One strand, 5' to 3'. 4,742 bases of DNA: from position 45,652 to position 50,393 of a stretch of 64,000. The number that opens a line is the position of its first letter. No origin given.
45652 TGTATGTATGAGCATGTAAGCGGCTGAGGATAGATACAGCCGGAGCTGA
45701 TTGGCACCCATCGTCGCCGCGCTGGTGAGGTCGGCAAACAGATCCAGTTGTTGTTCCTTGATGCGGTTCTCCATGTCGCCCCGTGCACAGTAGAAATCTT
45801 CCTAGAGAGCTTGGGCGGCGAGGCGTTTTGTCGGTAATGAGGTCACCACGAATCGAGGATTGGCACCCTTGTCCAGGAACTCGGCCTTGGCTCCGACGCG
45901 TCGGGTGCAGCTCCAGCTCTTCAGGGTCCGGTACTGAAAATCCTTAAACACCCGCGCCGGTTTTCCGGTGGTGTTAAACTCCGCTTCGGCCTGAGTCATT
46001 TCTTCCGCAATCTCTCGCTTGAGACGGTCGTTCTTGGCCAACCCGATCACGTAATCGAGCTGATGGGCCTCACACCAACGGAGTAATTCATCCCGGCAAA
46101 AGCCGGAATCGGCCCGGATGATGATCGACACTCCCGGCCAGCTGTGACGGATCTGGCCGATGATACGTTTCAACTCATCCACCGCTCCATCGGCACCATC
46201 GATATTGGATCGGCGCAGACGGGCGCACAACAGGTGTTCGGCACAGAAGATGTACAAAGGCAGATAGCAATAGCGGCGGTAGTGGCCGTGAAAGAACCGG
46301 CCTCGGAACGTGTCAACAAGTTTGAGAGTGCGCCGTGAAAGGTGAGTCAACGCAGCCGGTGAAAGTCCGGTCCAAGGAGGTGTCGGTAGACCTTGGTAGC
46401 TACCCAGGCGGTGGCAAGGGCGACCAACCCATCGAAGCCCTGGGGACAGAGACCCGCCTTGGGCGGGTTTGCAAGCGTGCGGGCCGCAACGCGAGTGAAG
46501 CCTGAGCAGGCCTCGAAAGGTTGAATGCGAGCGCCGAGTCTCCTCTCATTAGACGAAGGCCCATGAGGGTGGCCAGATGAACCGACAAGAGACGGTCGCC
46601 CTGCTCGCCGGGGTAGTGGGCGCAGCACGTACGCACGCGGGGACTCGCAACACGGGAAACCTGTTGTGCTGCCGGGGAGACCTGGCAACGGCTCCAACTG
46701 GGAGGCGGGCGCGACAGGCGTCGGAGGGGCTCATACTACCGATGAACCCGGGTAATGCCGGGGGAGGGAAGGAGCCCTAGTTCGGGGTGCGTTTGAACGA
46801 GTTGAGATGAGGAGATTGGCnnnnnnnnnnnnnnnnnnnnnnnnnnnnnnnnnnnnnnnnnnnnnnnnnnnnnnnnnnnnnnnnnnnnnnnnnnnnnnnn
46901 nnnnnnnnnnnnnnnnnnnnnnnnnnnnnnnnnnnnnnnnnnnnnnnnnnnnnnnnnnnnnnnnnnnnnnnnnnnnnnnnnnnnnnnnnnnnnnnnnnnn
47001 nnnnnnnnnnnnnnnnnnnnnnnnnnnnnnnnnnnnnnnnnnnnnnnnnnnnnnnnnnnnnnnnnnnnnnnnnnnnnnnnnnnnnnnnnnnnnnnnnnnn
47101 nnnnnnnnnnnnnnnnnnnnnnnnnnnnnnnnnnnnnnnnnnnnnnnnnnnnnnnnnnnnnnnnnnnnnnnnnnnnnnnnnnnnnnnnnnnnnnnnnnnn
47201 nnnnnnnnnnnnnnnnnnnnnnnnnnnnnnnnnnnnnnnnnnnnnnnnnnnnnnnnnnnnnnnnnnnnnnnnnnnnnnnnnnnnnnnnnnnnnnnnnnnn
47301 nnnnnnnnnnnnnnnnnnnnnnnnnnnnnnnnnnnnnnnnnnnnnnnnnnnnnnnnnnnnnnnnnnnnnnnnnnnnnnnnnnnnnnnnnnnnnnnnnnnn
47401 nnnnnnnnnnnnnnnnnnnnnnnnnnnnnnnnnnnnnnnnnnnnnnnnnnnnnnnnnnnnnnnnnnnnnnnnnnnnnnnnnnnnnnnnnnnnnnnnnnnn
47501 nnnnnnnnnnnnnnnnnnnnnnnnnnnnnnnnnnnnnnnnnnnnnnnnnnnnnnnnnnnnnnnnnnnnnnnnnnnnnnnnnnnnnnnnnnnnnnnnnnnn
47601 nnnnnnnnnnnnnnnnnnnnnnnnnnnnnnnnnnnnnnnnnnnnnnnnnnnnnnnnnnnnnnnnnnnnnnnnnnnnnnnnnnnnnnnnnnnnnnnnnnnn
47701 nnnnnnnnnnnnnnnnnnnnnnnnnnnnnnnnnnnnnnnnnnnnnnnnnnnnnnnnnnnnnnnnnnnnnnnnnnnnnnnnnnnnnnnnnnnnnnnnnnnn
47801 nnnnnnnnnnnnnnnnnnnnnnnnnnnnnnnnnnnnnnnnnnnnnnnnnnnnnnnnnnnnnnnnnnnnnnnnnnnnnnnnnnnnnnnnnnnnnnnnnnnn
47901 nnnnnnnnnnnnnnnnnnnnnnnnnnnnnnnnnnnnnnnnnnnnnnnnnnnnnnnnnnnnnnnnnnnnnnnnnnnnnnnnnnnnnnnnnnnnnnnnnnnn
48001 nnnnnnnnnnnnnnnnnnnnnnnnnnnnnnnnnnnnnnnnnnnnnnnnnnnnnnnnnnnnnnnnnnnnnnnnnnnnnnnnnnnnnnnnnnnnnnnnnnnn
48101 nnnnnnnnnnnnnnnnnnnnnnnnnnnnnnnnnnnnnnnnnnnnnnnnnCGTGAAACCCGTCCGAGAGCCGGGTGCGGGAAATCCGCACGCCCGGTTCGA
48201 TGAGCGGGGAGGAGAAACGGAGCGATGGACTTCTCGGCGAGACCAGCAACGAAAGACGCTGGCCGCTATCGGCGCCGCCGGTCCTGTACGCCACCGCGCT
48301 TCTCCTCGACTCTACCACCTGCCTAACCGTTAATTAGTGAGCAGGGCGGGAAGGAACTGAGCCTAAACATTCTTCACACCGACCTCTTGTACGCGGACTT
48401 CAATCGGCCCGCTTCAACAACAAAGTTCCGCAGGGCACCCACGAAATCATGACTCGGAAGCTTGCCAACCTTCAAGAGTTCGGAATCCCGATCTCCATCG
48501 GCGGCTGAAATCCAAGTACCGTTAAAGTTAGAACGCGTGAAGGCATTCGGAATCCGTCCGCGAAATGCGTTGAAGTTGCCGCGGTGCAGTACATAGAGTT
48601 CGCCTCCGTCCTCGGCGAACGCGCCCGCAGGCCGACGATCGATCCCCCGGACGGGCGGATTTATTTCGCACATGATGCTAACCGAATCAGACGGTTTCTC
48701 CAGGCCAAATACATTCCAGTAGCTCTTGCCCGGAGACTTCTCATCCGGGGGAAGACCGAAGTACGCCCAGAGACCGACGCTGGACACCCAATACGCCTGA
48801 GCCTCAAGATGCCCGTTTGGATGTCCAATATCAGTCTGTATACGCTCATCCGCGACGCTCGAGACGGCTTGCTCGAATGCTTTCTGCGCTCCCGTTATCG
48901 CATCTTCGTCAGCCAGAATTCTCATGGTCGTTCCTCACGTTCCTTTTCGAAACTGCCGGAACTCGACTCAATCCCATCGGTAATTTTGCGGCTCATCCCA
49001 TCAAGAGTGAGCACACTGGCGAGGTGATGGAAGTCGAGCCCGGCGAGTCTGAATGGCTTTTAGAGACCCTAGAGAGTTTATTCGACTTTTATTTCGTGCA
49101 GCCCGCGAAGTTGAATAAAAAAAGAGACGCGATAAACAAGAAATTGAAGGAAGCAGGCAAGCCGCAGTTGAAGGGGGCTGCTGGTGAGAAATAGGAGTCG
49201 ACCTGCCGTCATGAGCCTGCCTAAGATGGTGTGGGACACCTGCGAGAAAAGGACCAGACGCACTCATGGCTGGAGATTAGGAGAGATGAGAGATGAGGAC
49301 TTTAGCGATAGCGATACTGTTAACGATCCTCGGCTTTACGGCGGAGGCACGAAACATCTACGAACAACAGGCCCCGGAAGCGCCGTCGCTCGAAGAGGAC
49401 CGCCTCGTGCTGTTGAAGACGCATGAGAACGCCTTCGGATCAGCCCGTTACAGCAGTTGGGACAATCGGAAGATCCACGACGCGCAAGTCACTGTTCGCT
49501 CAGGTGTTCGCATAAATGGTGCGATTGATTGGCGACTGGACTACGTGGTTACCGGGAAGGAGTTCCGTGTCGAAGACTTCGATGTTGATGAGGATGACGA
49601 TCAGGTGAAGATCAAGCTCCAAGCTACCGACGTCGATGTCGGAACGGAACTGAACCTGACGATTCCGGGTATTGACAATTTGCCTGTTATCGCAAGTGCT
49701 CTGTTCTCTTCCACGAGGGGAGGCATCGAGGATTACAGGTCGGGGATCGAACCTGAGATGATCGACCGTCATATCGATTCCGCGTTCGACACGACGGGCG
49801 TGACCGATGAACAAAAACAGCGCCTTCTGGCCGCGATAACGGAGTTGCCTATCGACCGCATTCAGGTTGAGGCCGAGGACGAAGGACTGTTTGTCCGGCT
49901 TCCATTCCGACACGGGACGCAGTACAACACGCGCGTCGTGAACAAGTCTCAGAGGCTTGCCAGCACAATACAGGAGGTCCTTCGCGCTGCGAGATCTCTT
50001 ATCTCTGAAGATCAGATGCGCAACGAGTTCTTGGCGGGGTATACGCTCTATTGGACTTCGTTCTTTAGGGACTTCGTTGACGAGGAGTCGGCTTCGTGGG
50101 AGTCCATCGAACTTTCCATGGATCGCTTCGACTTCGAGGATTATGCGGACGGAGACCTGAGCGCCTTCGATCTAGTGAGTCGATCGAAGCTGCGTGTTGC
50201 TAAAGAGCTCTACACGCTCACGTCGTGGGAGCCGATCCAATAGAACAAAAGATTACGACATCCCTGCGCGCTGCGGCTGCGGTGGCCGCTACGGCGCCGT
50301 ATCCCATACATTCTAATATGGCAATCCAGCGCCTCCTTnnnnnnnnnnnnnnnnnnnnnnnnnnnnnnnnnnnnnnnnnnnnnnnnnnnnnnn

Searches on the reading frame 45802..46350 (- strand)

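Call 65: search_protein_families(library=pfam, proteins=[window:45802-46350:-], max_evalue=0.001)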
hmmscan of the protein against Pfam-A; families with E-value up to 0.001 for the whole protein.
window:45802-46350:- (182 aa): 2 families
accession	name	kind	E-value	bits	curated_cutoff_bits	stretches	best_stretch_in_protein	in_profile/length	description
PF13701.12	DDE_Tnp_1_4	-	7.8e-54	183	34.7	1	17-174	157-315/435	Transposase DDE domain group 1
PF01609.27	DDE_Tnp_1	-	2.2e-08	34.5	23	1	57-169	62-140/200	Transposase DDE domain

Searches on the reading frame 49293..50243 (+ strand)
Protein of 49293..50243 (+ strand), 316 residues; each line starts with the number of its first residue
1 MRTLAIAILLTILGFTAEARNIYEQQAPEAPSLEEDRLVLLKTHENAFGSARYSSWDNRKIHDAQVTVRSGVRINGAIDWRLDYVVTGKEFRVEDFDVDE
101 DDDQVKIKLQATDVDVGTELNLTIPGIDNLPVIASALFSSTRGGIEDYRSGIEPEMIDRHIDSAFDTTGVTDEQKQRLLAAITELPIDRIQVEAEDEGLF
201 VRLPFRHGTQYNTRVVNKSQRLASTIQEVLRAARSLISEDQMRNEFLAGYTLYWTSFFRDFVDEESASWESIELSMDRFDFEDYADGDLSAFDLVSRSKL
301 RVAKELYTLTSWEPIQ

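Call 3: search_protein_families(library=pfam, proteins=[window:49293-50243:+], max_evalue=0.1)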
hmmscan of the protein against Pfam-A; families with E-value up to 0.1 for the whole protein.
window:49293-50243:+ (316 aa): 1 family
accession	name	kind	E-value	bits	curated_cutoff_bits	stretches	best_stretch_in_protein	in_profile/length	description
PF01361.26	Tautomerase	-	0.052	13.9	22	0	169-192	10-33/60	Tautomerase enzyme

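Call 4: search_protein_families(library=padloc, proteins=[window:49293-50243:+], max_evalue=0.1)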
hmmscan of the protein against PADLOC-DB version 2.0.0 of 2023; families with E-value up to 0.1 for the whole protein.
window:49293-50243:+ (316 aa): 0 families

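Call 50: search_protein_families(library=ncbifam, proteins=[window:49293-50243:+], max_evalue=0.001)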
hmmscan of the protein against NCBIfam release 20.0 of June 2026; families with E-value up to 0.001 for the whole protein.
window:49293-50243:+ (316 aa): 0 families
